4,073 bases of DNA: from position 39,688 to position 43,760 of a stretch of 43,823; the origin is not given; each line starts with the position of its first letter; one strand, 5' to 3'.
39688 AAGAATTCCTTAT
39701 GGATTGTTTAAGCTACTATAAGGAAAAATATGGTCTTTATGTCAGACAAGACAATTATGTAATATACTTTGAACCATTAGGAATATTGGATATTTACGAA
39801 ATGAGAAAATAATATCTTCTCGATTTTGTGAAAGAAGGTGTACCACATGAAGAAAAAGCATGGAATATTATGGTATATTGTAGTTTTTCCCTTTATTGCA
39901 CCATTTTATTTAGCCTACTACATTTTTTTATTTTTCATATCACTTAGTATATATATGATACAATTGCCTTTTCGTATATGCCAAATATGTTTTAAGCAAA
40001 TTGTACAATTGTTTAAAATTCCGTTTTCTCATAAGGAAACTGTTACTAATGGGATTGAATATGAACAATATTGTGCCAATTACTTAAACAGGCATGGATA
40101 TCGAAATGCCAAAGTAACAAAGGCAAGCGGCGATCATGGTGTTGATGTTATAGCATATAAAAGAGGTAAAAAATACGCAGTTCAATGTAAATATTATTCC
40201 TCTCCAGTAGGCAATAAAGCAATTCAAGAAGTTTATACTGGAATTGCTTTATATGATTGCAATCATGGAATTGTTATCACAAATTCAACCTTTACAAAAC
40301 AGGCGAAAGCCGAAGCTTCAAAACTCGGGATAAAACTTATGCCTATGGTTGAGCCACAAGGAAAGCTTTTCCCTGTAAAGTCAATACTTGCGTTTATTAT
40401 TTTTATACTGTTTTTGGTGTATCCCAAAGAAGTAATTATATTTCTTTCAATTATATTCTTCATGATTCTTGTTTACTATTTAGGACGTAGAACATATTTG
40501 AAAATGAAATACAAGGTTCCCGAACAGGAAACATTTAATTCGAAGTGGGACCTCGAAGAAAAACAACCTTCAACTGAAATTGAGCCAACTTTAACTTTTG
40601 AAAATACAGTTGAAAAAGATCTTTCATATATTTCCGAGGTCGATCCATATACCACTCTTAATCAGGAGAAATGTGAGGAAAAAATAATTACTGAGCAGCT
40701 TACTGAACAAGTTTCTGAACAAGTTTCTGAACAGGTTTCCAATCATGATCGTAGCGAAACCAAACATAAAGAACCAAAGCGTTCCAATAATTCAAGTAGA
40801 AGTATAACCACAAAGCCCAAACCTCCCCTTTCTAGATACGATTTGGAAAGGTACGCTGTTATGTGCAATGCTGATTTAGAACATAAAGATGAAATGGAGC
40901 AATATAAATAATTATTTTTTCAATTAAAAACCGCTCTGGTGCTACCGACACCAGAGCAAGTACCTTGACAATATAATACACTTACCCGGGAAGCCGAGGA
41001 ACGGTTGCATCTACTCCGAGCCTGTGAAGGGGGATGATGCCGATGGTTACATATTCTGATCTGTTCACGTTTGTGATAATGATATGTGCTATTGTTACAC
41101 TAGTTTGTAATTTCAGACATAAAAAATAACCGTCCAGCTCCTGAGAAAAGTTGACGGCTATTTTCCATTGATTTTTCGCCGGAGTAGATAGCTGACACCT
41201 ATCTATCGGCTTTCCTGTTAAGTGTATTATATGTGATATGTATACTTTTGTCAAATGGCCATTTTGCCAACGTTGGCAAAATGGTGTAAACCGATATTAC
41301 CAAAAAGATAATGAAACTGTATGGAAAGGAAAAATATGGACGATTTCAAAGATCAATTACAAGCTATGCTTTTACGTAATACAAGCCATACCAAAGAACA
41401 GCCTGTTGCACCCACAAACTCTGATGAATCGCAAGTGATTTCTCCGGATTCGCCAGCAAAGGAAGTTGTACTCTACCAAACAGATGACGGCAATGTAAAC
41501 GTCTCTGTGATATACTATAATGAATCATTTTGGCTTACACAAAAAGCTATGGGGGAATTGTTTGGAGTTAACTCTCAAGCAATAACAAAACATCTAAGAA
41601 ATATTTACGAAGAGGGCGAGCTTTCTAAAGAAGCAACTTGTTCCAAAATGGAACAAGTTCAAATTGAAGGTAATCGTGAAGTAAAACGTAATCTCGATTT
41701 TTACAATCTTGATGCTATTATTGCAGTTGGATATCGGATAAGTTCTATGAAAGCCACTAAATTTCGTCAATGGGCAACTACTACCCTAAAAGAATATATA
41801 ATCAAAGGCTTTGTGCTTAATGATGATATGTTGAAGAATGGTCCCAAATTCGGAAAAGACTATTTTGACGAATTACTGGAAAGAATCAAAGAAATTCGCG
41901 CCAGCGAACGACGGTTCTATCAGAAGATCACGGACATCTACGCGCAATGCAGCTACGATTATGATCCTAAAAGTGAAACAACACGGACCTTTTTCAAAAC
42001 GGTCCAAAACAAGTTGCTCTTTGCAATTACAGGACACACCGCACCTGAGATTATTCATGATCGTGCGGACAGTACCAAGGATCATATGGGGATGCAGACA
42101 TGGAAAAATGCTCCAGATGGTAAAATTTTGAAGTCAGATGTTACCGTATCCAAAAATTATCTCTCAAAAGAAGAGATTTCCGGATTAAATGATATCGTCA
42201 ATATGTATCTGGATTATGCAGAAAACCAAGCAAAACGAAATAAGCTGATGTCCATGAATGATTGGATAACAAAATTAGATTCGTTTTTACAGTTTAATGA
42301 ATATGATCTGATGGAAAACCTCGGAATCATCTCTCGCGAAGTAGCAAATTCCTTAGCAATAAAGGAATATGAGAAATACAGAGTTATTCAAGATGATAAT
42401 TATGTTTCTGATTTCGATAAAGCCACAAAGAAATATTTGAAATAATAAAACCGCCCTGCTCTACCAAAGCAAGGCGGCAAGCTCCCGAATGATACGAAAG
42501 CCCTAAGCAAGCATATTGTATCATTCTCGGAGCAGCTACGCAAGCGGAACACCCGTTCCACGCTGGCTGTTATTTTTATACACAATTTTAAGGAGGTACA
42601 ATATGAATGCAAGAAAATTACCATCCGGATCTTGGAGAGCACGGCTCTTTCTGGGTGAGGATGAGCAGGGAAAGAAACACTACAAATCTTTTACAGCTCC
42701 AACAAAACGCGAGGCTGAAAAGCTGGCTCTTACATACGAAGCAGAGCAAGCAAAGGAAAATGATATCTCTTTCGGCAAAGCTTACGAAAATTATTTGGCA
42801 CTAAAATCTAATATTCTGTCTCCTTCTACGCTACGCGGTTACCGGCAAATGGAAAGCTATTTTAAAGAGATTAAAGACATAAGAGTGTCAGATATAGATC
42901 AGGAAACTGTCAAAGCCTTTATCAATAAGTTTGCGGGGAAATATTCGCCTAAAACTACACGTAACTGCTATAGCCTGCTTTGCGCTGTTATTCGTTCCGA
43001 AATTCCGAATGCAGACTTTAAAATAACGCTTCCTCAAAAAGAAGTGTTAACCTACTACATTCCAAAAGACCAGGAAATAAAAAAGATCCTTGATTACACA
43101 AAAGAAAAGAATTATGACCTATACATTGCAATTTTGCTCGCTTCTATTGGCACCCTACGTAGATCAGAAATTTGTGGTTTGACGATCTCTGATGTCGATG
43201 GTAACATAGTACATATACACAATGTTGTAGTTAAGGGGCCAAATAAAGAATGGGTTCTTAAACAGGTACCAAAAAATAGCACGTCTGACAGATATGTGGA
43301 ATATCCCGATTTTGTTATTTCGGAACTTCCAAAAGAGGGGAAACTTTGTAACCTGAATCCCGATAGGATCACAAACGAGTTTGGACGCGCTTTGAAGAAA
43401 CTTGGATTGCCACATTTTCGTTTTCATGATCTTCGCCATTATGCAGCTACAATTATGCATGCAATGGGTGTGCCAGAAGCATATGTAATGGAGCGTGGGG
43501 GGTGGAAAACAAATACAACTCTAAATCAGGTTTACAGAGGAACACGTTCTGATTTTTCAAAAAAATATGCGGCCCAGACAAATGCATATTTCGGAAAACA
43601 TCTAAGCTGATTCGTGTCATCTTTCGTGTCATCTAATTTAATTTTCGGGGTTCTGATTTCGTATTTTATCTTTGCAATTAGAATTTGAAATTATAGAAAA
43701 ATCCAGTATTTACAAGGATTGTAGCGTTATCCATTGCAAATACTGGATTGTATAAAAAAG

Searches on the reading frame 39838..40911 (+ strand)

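Call 21: search_protein_families(library=pfam, proteins=[window:39838-40911:+], max_evalue=0.001)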
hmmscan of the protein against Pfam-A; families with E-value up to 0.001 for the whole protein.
window:39838-40911:+ (357 aa): 3 families
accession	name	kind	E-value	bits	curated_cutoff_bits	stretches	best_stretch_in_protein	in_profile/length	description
PF04471.18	Mrr_cat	-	8.3e-27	94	21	1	72-169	6-107/115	Restriction endonuclease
PF22722.2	NA-iREase1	-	4.8e-13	49.5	27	1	76-162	2-90/106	NACHT-associated inactive Restriction Endonuclease 1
PF13156.12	Mrr_cat_2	-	5.5e-06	26.7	22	1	94-159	24-94/127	Restriction endonuclease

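Call 70: search_protein_families(library=padloc, proteins=[window:39838-40911:+], max_evalue=0.001)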
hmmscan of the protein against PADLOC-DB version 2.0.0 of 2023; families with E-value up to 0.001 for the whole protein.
window:39838-40911:+ (357 aa): 9 families
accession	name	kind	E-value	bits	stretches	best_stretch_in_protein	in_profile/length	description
PDLC00631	ZorD1|ZorD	-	5.1e-15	52.3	1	71-168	949-1051/1071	"SWI2/SNF2 helicase, Mrr-like nuclease"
PDLC04819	PDC-S02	-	1.8e-11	41.9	1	68-167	194-296/334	-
PDLC04796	PDC-S02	-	2.5e-11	41.2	1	70-164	243-341/390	-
PDLC00628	ZorD1|ZorD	-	1.3e-08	31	1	70-142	1027-1097/1171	"SWI2/SNF2 helicase, Mrr-like nuclease"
PDLC04815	PDC-S02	-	3.2e-05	21.4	1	76-164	211-303/346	-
PDLC04806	PDC-S02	-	3.9e-05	21.1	1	74-171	189-291/324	-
PDLC03852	LmuA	-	4.1e-05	21.7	1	70-131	18-87/336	-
PDLC03657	mREase_IV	-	8e-05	20.1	1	80-163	182-275/317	Type IV methyl-directed restriction enzyme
PDLC03663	mREase_IV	-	0.00071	16.4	0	74-163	416-508/544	Type IV methyl-directed restriction enzyme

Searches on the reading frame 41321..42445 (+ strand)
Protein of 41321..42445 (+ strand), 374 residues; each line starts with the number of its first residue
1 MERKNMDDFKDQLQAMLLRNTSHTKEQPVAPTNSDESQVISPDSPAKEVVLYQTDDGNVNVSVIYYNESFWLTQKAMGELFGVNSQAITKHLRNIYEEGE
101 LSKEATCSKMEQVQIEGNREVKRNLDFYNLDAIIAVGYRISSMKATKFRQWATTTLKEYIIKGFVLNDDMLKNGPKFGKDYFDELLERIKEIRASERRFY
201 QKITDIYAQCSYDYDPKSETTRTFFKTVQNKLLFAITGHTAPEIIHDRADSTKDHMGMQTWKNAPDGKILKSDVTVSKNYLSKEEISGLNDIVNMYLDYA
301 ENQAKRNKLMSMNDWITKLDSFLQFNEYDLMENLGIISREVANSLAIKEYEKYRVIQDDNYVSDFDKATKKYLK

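Call 21: search_protein_families(library=pfam, proteins=[window:41321-42445:+], max_evalue=0.001)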
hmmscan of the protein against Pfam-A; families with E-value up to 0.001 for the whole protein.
window:41321-42445:+ (374 aa): 1 family
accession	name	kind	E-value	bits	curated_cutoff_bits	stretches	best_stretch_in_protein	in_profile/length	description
PF13310.11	Virulence_RhuM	-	1.5e-110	368.9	33.7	1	105-358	1-248/252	Virulence protein RhuM family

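Call 70: search_protein_families(library=padloc, proteins=[window:41321-42445:+], max_evalue=0.001)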
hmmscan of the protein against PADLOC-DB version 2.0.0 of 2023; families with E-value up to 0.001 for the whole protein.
window:41321-42445:+ (374 aa): 38 families (the best 25 are shown)
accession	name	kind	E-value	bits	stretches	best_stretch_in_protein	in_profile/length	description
PDLC04851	PDC-S05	-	7e-150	496.8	1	45-372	8-334/342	-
PDLC04871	PDC-S05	-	1.6e-149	496.7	1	43-371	127-455/468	-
PDLC04868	PDC-S05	-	1.4e-144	479.3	1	46-372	5-329/335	-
PDLC04853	PDC-S05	-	5e-141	467.7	1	46-372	5-325/336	-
PDLC04852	PDC-S05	-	1.7e-134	446.1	1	43-371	7-330/346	-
PDLC04843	PDC-S05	-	7e-107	355.4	1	46-357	5-307/330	-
PDLC04864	PDC-S05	-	3e-105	349.5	1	102-371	2-265/277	-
PDLC04870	PDC-S05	-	1.1e-85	284.4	1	45-251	7-209/214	-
PDLC04876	PDC-S05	-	1.4e-77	257.3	1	45-210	6-171/174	-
PDLC04872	PDC-S05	-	2e-55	184.7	1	47-175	5-133/152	-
PDLC04854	PDC-S05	-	1.3e-53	179.8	1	47-173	4-130/212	-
PDLC04965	PDC-S23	-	6.2e-51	171.7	1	47-187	5-141/327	-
PDLC04964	PDC-S23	-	1.3e-50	170.5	1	47-174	4-131/331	-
PDLC04858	PDC-S05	-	1.3e-46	155.8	1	47-174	5-129/138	-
PDLC04879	PDC-S05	-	8.1e-45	151.5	1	47-179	5-135/285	-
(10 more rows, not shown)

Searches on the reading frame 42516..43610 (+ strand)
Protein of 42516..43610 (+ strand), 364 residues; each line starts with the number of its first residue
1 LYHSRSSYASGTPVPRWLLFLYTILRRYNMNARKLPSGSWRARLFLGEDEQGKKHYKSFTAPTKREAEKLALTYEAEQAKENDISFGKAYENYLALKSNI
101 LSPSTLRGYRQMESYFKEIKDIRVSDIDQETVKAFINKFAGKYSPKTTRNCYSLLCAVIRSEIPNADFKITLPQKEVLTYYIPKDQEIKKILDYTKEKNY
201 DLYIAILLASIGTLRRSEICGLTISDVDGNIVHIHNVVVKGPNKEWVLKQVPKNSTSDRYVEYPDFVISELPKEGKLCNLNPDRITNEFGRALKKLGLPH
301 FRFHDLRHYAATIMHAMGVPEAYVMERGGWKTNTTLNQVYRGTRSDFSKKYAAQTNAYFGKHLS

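Call 21: search_protein_families(library=pfam, proteins=[window:42516-43610:+], max_evalue=0.001)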
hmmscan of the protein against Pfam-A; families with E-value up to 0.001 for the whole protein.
window:42516-43610:+ (364 aa): 2 families
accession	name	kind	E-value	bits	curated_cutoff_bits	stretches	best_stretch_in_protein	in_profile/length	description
PF00589.27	Phage_integrase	-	7e-17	62.2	27.1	1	186-341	6-166/172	Phage integrase family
PF13102.12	Phage_int_SAM_5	-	7.8e-05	23.4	22.3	1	86-160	2-80/98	Phage integrase SAM-like domain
